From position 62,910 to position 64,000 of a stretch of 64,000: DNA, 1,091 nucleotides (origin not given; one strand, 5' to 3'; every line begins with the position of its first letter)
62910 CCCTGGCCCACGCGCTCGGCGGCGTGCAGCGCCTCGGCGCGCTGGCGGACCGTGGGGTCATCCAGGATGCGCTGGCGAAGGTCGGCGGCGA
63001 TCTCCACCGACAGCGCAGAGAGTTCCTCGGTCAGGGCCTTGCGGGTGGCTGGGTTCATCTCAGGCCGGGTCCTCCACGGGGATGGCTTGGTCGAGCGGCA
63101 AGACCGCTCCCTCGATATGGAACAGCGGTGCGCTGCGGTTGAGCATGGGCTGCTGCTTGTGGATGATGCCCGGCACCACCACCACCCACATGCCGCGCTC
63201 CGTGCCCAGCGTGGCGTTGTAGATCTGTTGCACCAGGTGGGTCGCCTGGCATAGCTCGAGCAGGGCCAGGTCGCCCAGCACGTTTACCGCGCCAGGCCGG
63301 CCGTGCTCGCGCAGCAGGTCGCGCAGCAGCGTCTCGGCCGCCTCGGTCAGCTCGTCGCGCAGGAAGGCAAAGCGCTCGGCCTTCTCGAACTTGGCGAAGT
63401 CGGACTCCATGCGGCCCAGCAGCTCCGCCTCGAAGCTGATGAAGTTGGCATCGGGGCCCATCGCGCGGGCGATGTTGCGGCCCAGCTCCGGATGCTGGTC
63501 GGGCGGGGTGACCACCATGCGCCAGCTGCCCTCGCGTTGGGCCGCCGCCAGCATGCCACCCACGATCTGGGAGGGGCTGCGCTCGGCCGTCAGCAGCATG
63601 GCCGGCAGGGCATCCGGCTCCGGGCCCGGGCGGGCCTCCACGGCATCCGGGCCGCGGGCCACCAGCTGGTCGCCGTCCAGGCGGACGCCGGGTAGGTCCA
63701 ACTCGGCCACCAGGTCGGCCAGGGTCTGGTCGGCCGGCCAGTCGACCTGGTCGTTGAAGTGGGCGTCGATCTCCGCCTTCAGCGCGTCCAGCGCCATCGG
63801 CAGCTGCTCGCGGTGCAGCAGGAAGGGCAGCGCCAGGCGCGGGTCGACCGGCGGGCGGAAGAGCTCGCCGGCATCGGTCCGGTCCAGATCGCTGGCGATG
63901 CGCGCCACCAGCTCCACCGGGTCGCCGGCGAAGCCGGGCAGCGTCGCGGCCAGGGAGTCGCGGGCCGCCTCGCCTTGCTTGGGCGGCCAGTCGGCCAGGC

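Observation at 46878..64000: Type-2-like BREX/Pgl operon with non-canonical gene content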

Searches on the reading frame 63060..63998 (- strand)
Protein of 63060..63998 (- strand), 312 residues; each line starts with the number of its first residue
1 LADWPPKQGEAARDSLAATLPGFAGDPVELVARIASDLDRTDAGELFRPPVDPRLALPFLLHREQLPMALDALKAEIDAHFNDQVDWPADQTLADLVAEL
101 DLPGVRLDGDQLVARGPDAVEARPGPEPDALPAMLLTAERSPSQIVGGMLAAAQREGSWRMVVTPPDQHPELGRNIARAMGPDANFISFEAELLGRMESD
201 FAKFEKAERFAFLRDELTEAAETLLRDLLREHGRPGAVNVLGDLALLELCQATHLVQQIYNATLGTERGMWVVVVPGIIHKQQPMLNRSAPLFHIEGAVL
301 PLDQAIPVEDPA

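Call 3: search_protein_families(library=padloc, proteins=[window:63060-63998:-])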
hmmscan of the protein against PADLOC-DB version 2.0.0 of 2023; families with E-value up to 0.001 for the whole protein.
window:63060-63998:- (312 aa): 1 family
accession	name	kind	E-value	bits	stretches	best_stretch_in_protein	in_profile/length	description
PDLC02513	PglW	-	1.1e-07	27.6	1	37-292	1129-1384/1413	PglW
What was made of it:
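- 63060..64000 (-): C-terminal 312 aa of PglW (iSTAND-like end); the rest of the gene lies beyond the window edge. PADLOC PglW model positions 1129-1384 of 1413, E 1e-7 (call 3).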

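Call 4: search_protein_families(library=pfam, proteins=[window:63060-63998:-])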
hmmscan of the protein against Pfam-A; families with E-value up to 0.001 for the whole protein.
window:63060-63998:- (312 aa): 0 families

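Call 5: search_protein_families(library=ncbifam, proteins=[window:63060-63998:-], max_evalue=0.01)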
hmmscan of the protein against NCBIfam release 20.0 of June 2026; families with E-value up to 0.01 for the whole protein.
window:63060-63998:- (312 aa): 0 families
